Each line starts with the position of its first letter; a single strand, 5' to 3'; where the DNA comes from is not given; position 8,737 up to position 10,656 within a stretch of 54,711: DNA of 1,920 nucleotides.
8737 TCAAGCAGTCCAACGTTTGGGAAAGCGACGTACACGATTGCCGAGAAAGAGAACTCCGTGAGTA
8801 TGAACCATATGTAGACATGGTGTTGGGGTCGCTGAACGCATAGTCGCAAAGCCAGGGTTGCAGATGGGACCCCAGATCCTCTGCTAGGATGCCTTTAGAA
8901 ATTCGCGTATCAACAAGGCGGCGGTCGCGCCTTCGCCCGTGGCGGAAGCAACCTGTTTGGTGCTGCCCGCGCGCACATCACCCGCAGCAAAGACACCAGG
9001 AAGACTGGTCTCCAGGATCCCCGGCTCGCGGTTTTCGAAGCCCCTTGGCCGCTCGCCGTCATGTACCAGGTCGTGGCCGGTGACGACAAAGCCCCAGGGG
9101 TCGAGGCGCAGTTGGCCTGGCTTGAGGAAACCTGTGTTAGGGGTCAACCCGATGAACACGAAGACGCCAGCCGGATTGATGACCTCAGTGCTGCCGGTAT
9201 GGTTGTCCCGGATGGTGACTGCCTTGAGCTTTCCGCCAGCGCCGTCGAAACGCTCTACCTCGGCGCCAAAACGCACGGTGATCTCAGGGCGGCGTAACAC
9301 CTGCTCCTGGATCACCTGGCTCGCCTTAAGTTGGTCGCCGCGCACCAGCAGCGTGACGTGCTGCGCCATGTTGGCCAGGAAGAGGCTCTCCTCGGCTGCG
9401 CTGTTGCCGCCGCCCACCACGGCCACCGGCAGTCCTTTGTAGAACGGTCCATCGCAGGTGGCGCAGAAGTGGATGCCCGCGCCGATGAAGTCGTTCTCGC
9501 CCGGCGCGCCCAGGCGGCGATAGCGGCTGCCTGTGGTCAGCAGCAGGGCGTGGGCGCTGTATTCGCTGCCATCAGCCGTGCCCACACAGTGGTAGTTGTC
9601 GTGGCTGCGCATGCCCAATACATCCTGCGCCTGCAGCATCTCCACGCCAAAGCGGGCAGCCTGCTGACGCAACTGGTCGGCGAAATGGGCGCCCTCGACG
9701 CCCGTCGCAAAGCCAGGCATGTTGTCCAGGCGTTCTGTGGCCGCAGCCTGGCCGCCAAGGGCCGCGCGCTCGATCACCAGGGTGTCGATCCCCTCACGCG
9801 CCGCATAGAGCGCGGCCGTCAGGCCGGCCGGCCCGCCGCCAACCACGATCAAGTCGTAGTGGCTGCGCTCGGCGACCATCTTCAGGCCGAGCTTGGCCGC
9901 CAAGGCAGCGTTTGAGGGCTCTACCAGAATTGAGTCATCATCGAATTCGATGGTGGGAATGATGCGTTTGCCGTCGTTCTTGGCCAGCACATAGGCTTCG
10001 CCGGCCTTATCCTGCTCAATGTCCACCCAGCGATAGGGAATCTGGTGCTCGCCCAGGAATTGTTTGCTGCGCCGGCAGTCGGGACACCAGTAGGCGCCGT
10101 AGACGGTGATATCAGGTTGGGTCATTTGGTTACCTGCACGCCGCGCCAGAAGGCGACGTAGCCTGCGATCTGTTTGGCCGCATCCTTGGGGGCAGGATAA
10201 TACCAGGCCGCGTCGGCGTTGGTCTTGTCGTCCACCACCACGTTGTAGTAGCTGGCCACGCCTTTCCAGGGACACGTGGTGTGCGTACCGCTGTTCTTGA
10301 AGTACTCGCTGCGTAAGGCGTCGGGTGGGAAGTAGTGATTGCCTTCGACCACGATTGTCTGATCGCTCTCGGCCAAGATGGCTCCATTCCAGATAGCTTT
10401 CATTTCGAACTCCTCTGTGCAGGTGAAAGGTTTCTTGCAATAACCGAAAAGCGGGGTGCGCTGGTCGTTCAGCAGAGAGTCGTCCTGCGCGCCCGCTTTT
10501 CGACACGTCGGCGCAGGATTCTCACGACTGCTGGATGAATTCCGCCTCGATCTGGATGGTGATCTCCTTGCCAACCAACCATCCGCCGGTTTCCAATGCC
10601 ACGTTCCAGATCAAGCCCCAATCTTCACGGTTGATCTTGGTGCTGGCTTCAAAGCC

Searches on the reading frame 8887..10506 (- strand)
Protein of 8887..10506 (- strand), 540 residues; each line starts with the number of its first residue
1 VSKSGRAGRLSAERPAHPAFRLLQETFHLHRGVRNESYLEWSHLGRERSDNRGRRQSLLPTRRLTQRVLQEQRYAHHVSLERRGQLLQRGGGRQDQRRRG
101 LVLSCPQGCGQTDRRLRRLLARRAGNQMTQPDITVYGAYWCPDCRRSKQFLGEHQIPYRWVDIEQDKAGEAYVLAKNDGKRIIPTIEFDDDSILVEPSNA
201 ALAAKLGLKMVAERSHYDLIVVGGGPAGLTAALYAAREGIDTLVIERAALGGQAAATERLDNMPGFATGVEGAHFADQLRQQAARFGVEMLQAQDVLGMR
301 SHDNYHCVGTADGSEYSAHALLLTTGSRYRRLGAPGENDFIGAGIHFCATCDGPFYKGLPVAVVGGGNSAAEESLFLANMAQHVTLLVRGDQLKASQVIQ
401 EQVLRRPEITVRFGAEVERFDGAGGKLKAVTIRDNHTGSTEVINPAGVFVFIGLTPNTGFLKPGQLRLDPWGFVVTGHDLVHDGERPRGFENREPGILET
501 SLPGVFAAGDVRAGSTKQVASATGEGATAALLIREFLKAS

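Call 28: search_protein_families(library=ncbifam, proteins=[window:8887-10506:-], max_evalue=0.00001)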
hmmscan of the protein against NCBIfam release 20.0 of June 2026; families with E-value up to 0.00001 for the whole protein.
window:8887-10506:- (540 aa): 57 families (the best 25 are shown)
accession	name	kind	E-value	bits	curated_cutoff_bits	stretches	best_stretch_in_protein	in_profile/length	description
TIGR01292.1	TRX_reduct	equivalog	1.8e-86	289.7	343.45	1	217-537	1-300/300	thioredoxin-disulfide reductase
TIGR03143.1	AhpF_homolog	hypoth_equivalog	1.5e-76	258.1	687.65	1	216-538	4-309/555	putative alkyl hydroperoxide reductase F subunit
TIGR03140.1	AhpF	equivalog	3.3e-74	250.3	502.9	1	210-532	206-507/515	alkyl hydroperoxide reductase subunit F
NF007614.0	PRK10262.1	equivalog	1.2e-49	169.1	644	1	215-537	5-314/321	thioredoxin-disulfide reductase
TIGR02200.1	GlrX_actino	hypoth_equivalog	3.5e-22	78.6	89.5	1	133-206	2-75/77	mycoredoxin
TIGR04018.1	Bthiol_YpdA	hypoth_equivalog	2.2e-19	69.5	339.9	1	281-515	78-292/316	YpdA family putative bacillithiol disulfide reductase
TIGR01350.1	lipoamide_DH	equivalog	1.2e-14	53.9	408.8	1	216-254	1-39/461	dihydrolipoyl dehydrogenase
TIGR02196.1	GlrX_YruB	hypoth_equivalog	2.5e-12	47.1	88.55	1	133-195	2-62/74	glutaredoxin-like protein, YruB-family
NF040505.1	ArsO_flavin_mono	equivalog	9.2e-12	45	425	1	217-381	1-183/346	ArsO family NAD(P)H-dependent flavin-containing monooxygenase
TIGR02053.1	MerA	equivalog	3.8e-11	42.6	454.45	1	307-530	118-325/465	mercury(II) reductase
NF004776.0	PRK06116.1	equivalog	1.9e-10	40.4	480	1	215-291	3-75/450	glutathione-disulfide reductase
NF004991.0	PRK06370.1-3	subfamily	6.3e-10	38.2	620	1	214-257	33-76/509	FAD-containing oxidoreductase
NF009410.0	PRK12771.1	subfamily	1.1e-09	37.4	516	0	200-252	122-175/566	NAD(P)-binding protein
TIGR02032.1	GG-red-SF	subfamily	1.7e-09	37.8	158.8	1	217-253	1-37/297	geranylgeranyl reductase family protein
TIGR00275.1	TIGR00275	subfamily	1e-08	34.4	183.8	0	219-248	1-30/401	aminoacetone oxidase family FAD-binding enzyme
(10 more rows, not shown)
